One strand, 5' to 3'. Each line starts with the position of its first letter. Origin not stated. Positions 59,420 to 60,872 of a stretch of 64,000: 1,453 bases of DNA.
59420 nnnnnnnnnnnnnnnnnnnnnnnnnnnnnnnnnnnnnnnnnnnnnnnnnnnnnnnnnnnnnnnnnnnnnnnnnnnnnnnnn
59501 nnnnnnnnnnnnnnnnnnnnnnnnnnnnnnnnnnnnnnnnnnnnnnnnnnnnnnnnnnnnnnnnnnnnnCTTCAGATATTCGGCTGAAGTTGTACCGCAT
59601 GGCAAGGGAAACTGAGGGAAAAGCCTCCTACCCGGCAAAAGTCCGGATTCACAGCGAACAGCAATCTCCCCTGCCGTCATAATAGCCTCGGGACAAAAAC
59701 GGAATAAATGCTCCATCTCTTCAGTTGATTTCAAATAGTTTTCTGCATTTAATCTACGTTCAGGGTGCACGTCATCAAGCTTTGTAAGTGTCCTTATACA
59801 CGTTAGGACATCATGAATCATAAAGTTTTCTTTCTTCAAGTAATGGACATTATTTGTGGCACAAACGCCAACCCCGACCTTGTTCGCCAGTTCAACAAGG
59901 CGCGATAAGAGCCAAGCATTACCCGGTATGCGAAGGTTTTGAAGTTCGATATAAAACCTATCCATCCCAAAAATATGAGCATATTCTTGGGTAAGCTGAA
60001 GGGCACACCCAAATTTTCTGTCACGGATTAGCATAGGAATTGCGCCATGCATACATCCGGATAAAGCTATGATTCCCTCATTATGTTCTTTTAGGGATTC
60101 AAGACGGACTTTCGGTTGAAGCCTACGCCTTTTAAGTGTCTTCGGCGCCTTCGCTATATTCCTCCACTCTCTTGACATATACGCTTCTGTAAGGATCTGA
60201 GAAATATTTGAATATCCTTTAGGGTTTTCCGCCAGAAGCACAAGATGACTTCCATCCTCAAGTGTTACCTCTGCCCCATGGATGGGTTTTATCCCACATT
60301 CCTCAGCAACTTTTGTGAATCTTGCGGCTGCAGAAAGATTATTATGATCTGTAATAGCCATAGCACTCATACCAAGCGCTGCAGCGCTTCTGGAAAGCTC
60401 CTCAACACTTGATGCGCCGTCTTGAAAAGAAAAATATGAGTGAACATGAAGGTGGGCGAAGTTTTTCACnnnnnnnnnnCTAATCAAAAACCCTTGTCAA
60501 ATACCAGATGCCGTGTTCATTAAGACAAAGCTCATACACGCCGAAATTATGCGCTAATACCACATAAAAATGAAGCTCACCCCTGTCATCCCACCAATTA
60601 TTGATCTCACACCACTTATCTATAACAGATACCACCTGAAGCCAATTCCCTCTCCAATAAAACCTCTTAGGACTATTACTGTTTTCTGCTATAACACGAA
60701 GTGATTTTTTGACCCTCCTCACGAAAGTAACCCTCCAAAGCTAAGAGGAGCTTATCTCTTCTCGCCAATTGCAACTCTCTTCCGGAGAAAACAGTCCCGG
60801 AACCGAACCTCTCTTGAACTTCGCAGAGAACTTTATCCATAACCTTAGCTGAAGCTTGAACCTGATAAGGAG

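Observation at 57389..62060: SOS-controlled imuB / small ORF / dnaE2 mutagenesis cassette lacking imuA, in a sporulating Clostridia-like genome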

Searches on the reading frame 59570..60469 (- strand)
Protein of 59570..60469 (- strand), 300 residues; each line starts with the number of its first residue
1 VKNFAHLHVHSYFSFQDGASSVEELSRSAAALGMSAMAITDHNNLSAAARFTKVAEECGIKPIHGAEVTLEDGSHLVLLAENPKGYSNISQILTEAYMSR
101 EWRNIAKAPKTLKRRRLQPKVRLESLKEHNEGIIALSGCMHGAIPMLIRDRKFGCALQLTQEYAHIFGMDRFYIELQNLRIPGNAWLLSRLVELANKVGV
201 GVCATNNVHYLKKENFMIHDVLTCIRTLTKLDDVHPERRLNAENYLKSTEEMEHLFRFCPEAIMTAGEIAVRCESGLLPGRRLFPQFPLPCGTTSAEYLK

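Call 40: search_solved_structures(query=window:59570-60469:-, max_evalue=1e-10, show_alignments=5)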
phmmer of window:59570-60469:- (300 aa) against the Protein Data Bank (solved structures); distinct sequences matched with E-value up to 1e-10: 11.
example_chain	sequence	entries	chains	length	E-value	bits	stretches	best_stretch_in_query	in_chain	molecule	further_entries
3e0d_A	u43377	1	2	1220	5.8e-41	143.8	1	3-300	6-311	DNA polymerase III subunit alpha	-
2hpi_A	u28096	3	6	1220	5.8e-41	143.7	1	3-300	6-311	DNA polymerase III alpha subunit | DNA polymerase III subunit alpha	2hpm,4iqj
4jom_A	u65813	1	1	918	3.1e-39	138.1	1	3-291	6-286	DNA polymerase III subunit alpha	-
2hnh_A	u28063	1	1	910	9.3e-36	126.7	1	3-291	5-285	DNA polymerase III alpha subunit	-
2hqa_A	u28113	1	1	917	9.4e-36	126.6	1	3-291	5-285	DNA polymerase III alpha subunit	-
5m1s_A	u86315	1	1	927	9.6e-36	126.6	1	3-291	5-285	DNA polymerase III subunit alpha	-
5fku_A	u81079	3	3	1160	1.6e-35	125.9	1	3-291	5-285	DNA POLYMERASE III SUBUNIT ALPHA | DNA POLYMERASE III ALPHA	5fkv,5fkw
4gx8_A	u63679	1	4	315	8.5e-34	120.2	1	3-274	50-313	DNA polymerase III subunit epsilon,DNA polymerase III subunit alpha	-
4gx9_A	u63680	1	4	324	9.4e-34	120.1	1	3-274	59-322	DNA polymerase III subunit epsilon,DNA polymerase III subunit alpha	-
5lew_A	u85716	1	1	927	1.3e-27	99.9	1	3-299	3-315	DNA polymerase III subunit alpha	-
7pu7_A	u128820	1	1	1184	2.4e-27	99.1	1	3-299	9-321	DNA polymerase III subunit alpha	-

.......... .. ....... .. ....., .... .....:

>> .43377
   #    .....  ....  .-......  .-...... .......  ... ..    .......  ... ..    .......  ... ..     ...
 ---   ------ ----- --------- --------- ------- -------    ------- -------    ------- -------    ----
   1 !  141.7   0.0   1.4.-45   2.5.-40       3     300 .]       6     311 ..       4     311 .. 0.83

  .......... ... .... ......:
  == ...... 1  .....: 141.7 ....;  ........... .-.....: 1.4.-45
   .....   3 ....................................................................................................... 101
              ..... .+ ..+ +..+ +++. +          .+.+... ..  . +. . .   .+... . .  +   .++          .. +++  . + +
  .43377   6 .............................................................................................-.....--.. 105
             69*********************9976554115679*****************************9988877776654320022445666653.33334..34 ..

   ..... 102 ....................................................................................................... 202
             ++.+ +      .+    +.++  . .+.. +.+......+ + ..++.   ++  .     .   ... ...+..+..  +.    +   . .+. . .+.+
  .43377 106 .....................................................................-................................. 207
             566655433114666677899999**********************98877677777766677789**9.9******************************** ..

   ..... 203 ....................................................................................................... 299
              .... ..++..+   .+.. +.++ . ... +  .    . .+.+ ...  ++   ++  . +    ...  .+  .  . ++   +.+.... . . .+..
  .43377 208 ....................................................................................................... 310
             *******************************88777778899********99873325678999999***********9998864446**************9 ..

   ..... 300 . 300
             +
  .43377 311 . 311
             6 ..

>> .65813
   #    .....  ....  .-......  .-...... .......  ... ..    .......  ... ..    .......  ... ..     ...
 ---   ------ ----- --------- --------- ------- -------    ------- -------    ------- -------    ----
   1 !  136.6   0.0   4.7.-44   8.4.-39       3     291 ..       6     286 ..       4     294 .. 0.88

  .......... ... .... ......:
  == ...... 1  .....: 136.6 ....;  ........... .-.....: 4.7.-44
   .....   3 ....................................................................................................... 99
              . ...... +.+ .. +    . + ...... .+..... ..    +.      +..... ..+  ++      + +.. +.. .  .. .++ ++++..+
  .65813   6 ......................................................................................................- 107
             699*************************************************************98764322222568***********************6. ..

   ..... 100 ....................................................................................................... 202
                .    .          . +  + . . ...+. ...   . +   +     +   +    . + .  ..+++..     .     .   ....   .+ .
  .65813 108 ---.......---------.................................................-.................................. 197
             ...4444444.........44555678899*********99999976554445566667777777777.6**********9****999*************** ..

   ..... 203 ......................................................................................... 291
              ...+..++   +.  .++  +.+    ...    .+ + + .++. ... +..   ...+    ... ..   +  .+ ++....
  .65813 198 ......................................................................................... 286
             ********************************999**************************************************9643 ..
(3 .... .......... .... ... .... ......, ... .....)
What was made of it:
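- The same Asp-to-Asn change is present in the Taq Pol III alpha sequence of PDB 3e0d (call 40).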

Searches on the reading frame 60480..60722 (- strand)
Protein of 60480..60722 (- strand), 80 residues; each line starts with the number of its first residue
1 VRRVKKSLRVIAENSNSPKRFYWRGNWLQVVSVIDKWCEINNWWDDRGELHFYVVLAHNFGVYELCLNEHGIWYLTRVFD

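Call 4: search_protein_families(library=pfam, proteins=[window:60480-60722:-], max_evalue=0.1)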
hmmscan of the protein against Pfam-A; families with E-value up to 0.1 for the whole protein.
window:60480-60722:- (80 aa): 1 family
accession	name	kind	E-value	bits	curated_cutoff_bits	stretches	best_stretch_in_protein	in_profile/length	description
PF20114.4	DUF6504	-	2e-09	38.1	24.2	1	9-79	18-102/103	Domain of unknown function (DUF6504)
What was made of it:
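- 60480..60722 (-): Stand-alone ImuB-C protein, 80 aa, GTG start; overlaps the iPolY 3' end by 47 nt in the +1 frame. Pfam DUF6504 E 2e-9 (call 4).
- On iPolY-ImuB-C-DnaE2X (ImuY-type, split-ImuB) mutagenesis cassette: DUF6504 E 2e-9 (call 4).
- Pfam DUF6504 (call 4).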

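Call 5: search_protein_families(library=ncbifam, proteins=[window:60480-60722:-], max_evalue=0.1)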
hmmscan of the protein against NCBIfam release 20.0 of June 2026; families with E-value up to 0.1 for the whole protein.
window:60480-60722:- (80 aa): 0 families

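Call 9: find_homologous_proteins(query=window:60480-60722:-, max_evalue=0.001)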
Query window:60480-60722:- (80 aa): 11 proteins with E <= 0.001 among 11 candidates.
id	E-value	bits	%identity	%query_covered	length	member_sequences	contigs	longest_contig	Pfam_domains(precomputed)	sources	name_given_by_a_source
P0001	1.6e-50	187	100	100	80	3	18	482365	PF20114.5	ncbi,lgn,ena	-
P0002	1.8e-33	132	74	100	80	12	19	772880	PF20114.5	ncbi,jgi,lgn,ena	jgi:hypothetical protein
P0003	6.3e-28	114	67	100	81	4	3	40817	-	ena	-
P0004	2.3e-27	113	65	100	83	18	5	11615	PF20114.5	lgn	-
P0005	2.7e-18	84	76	64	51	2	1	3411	-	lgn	-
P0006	8.7e-18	82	63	84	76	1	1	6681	-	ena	-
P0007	4.7e-17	80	75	64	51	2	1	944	-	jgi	-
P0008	4.7e-17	80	73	64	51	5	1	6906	-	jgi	jgi:hypothetical protein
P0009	7.9e-16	76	69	64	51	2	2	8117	-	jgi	jgi:hypothetical protein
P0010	2.6e-12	64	63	64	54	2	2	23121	-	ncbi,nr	ncbi:MAG TPA: hypothetical protein PK192_06920 [Bacillota bacterium]|nr:hypothetical protein [Bacill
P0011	1.0e-7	50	65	50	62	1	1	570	-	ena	-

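Call 13: find_encoding_contigs(protein=P0001, flank=6000, max_places=6)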
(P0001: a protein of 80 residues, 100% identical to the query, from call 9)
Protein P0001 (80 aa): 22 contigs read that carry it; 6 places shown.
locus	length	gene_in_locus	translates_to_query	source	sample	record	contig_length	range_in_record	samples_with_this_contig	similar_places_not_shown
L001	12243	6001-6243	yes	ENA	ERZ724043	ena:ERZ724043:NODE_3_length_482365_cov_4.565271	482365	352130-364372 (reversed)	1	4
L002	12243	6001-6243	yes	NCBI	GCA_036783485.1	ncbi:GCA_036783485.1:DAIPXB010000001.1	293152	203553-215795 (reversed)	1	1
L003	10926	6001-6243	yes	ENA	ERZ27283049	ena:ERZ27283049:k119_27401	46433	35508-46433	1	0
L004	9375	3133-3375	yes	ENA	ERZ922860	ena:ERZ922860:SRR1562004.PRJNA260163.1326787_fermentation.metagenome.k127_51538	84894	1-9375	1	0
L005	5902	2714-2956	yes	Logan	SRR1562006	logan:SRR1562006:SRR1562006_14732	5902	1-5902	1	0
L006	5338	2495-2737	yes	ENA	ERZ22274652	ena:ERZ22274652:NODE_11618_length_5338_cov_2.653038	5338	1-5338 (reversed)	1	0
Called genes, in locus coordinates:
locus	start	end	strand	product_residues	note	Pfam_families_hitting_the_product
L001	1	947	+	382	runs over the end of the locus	PF03979:Sigma70_r1_1, PF00140:Sigma70_r1_2, PF04542:Sigma70_r2, PF04539:Sigma70_r3, PF04545:Sigma70_r4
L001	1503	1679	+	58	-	PF01258:zf-dskA_traR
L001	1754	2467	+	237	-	PF24481:CT398_CC, PF02591:Zn_ribbon_9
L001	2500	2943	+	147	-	PF00075:RNase_H, PF13456:RVT_3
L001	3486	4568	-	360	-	PF02812:ELFV_dehydrog_N, PF00208:ELFV_dehydrog (weak), PF02826:2-Hacid_dh_C (faint), PF00208:ELFV_dehydrog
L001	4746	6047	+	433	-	PF00817:IMS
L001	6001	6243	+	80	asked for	PF20114:DUF6504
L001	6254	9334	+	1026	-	PF02811:PHP, PF07733:DNA_pol3_alpha, PF17657:DNA_pol3_finger, PF14579:HHH_6, PF01336:tRNA_anti-codon (weak)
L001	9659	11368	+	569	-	PF00496:SBP_bac_5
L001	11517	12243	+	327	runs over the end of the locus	PF19300:BPD_transp_1_N, PF00528:BPD_transp_1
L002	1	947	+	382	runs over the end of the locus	PF03979:Sigma70_r1_1, PF00140:Sigma70_r1_2, PF04542:Sigma70_r2, PF04539:Sigma70_r3, PF04545:Sigma70_r4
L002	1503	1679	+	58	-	PF01258:zf-dskA_traR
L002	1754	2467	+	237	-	PF24481:CT398_CC, PF02591:Zn_ribbon_9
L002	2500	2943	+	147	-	PF00075:RNase_H, PF13456:RVT_3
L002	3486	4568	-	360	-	PF02812:ELFV_dehydrog_N, PF00208:ELFV_dehydrog (weak), PF02826:2-Hacid_dh_C (faint), PF00208:ELFV_dehydrog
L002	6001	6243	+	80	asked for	PF20114:DUF6504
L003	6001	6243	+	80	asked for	PF20114:DUF6504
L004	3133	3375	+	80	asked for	PF20114:DUF6504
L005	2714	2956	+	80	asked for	PF20114:DUF6504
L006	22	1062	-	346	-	PF02812:ELFV_dehydrog_N, PF00208:ELFV_dehydrog (weak), PF02826:2-Hacid_dh_C (faint), PF00208:ELFV_dehydrog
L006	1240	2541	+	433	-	PF00817:IMS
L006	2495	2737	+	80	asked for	PF20114:DUF6504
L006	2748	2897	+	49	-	PF02811:PHP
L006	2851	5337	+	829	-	?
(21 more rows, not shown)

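Call 14: find_encoding_contigs(protein=P0002, flank=6000, max_places=6)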
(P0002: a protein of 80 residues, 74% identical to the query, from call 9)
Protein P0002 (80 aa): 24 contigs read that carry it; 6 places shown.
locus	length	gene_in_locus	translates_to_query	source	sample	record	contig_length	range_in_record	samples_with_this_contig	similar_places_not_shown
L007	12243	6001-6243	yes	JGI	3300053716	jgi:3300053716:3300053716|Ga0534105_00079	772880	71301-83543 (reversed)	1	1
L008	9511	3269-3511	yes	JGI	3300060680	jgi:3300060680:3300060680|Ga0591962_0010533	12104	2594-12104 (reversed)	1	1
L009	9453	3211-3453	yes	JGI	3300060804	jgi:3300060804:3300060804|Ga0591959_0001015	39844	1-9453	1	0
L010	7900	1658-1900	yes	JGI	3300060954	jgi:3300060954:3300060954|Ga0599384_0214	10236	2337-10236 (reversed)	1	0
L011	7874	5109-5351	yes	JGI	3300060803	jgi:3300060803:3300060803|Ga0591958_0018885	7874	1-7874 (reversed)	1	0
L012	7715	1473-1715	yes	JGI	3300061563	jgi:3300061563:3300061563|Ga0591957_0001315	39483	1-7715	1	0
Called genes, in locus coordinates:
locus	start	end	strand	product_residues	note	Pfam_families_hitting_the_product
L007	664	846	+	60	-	PF01258:zf-dskA_traR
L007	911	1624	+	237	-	PF24481:CT398_CC, PF02591:Zn_ribbon_9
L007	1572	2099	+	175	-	PF00075:RNase_H, PF13456:RVT_3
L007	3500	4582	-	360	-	PF02812:ELFV_dehydrog_N, PF03807:F420_oxidored (faint), PF00208:ELFV_dehydrog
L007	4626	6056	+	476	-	PF00817:IMS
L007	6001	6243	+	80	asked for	PF20114:DUF6504 (weak)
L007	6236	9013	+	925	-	PF02811:PHP, PF07733:DNA_pol3_alpha, PF17657:DNA_pol3_finger, PF14579:HHH_6 (weak)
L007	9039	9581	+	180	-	PF01336:tRNA_anti-codon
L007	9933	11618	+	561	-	PF00496:SBP_bac_5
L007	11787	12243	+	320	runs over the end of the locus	PF19300:BPD_transp_1_N, PF00528:BPD_transp_1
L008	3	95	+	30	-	?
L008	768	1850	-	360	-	PF02812:ELFV_dehydrog_N, PF03807:F420_oxidored (faint), PF00208:ELFV_dehydrog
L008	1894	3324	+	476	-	PF00817:IMS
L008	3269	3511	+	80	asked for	PF20114:DUF6504 (weak)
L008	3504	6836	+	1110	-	PF02811:PHP, PF07733:DNA_pol3_alpha, PF17657:DNA_pol3_finger, PF14579:HHH_6, PF01336:tRNA_anti-codon (weak)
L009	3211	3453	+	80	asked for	PF20114:DUF6504 (weak)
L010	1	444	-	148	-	?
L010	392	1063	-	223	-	PF24481:CT398_CC, PF02591:Zn_ribbon_9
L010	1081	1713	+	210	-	-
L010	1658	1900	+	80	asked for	PF20114:DUF6504 (weak)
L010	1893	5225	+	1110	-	PF02811:PHP, PF07733:DNA_pol3_alpha, PF17657:DNA_pol3_finger, PF14579:HHH_6, PF01336:tRNA_anti-codon (weak)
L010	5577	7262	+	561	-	PF00496:SBP_bac_5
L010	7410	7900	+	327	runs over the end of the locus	PF19300:BPD_transp_1_N, PF00528:BPD_transp_1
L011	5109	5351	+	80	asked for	PF20114:DUF6504 (weak)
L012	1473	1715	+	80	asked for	PF20114:DUF6504 (weak)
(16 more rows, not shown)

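Call 19: search_protein_representatives(protein=window:60480-60722:-)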
Query: 80 residues. Proteins with E-value up to 0.001 (for the whole library): 120; up to 1e-10: 7; up to 1e-30: 1. The best 120 are listed.
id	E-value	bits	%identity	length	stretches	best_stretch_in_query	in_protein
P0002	5.7e-34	132.1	74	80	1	1-80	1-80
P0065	2.3e-15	72.6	39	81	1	2-80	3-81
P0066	8.6e-15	70.7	38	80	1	2-80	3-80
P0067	6.4e-13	64.7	39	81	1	2-80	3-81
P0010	8.4e-13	64.4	68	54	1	31-80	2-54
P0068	1.8e-11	60.1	37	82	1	2-80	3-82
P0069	6.1e-11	58.4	39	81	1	7-80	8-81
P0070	1.4e-09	54.1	35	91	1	2-80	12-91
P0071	1.9e-09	53.7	40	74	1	9-80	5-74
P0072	5.0e-09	52.3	45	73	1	16-80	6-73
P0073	1.1e-08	51.2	35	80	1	7-75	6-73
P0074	6.7e-08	48.7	35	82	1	3-80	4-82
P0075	9.8e-08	48.2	58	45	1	1-45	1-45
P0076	1.2e-07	47.9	34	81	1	5-80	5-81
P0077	1.7e-07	47.4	29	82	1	5-80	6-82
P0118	3.4e-05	40.0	35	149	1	2-52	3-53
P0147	2.0e-04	37.6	38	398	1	13-68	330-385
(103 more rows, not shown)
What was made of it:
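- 60480..60722 (-): 120 representative clusters exist, mostly proteins of about 80 aa (call 19).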

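Call 21: search_protein_families(library=pfam, proteins=[P0147, P0118], max_evalue=0.001)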
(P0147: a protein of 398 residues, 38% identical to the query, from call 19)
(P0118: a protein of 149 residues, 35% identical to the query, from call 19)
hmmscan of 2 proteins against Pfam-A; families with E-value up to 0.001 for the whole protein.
P0147 (398 aa): 2 families
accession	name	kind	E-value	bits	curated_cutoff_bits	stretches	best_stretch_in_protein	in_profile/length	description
PF11799.13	IMS_C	-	2.4e-05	25.1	20.7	1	178-277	10-108/109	impB/mucB/samB family C-terminal domain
PF20114.4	DUF6504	-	5.1e-05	23.9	24.2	1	336-388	28-86/103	Domain of unknown function (DUF6504)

P0118 (149 aa): 2 families
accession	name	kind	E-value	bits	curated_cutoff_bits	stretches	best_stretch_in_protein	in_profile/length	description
PF20114.4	DUF6504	-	1.2e-05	25.9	24.2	1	9-51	17-59/103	Domain of unknown function (DUF6504)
PF23079.1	HTH_NOL4_2nd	-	0.00062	20.6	26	0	29-91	30-92/95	Nucleolar protein 4, helical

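Call 62: predict_structure(alignment_id=A3)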
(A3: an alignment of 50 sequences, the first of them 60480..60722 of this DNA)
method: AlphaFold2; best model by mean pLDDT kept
length: 80 residues; sequences in the alignment: 50
mean_pLDDT: 90.6   pTM: 0.78
mean pLDDT of the five models: 90.6, 90.4, 90.4, 90.1, 89.2
residues with pLDDT >= 90: 58; 70-90: 19; 50-70: 3; < 50: 0
segments of 3 or more residues with pLDDT < 50: none
pLDDT, mean of each block of 10 residues (from residue 1): 84 90 96 95 78 96 95 92
secondary structure, 60 per line:
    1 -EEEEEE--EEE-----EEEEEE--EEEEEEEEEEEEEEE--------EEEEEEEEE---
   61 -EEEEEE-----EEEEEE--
elements in order: E2-7 E10-12 E18-23 E26-40 E49-57 E62-67 E73-78
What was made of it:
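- An all-beta model (call 62).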

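Call 64: fold_search(model_id=the predicted structure, library=pdb)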
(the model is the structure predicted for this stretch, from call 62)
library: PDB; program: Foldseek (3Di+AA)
matches with E <= 10: 354; with E <= 0.001: 0
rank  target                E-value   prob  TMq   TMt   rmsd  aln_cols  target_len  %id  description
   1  7mjb_A                5.0e-01  0.28  0.34  0.18  13.3        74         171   11  Crystal Structure of Nanoluc Luciferase Mutant R164Q (released 2021-05-05)
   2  7snr_A                6.2e-01  0.23  0.35  0.19  13.2        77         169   10  2.00A Resolution Structure of NanoLuc Luciferase (released 2022-11-16)
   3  5hsh_A                7.7e-01  0.35  0.31  0.07   8.0        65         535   12  Crystal structure of the G291R mutant of human phosphoglucomutase 1 (released 2016-04-27)
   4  7snt_B                1.0e+00  0.11  0.28  0.20   8.5        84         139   12  2.20A Resolution Structure of NanoLuc Luciferase with Bound Substrate Analog 3-methoxy-furimazine (released 2022-11-16)
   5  7snt_A                1.1e+00  0.11  0.28  0.18   8.5        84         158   12  2.20A Resolution Structure of NanoLuc Luciferase with Bound Substrate Analog 3-methoxy-furimazine (released 2022-11-16)
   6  7mjb_B                1.2e+00  0.16  0.34  0.19  13.3        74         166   11  Crystal Structure of Nanoluc Luciferase Mutant R164Q (released 2021-05-05)
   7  8bo9_C                1.4e+00  0.15  0.33  0.18  13.5        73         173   14  NanoLuc-D9R/H57A/K89R mutant complexed with azacoelenterazine bound in intra-barrel catalytic site (released 2023-09-27)
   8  5tr2_B                1.5e+00  0.25  0.34  0.07   7.9        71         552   13  Crystal structure of the D263G missense variant of human PGM1 (released 2017-02-08)
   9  7vsx                  1.5e+00  0.14  0.34  0.19  13.2        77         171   10  Crystal structure of QL-nanoKAZ (Reverse mutant of nanoKAZ with L18Q and V27L) (released 2022-08-24)
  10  5ibo_A                1.6e+00  0.12  0.32  0.18  13.3        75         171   12  1.95A resolution structure of NanoLuc luciferase (released 2016-04-13)
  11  4gzv_H                1.7e+00  0.08  0.28  0.21  11.5       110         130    8  Crystal structure of a lipocalin family protein (BACOVA_00364) from Bacteroides ovatus ATCC 8483 at 1.95 A resolution (released 2012-11-07)
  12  7sns_C                1.8e+00  0.12  0.34  0.19  13.1        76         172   12  1.55A Resolution Structure of NanoLuc Luciferase (released 2022-11-16)
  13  6nny                  1.8e+00  0.06  0.25  0.16  13.4       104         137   10  Crystal Structure of the All-Trans Retinal-Bound R111K:Y134F:T54V:R132Q:P39E:R59Y:L121E Mutant of Human Cellular Retinoi (released 2019-01-30)
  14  5hsh_B                1.9e+00  0.21  0.34  0.08   7.4        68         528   10  Crystal structure of the G291R mutant of human phosphoglucomutase 1 (released 2016-04-27)
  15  5jn5_B                1.9e+00  0.21  0.32  0.07   7.3        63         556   13  Crystal structure of the D263Y missense variant of human PGM1 (released 2017-02-08)
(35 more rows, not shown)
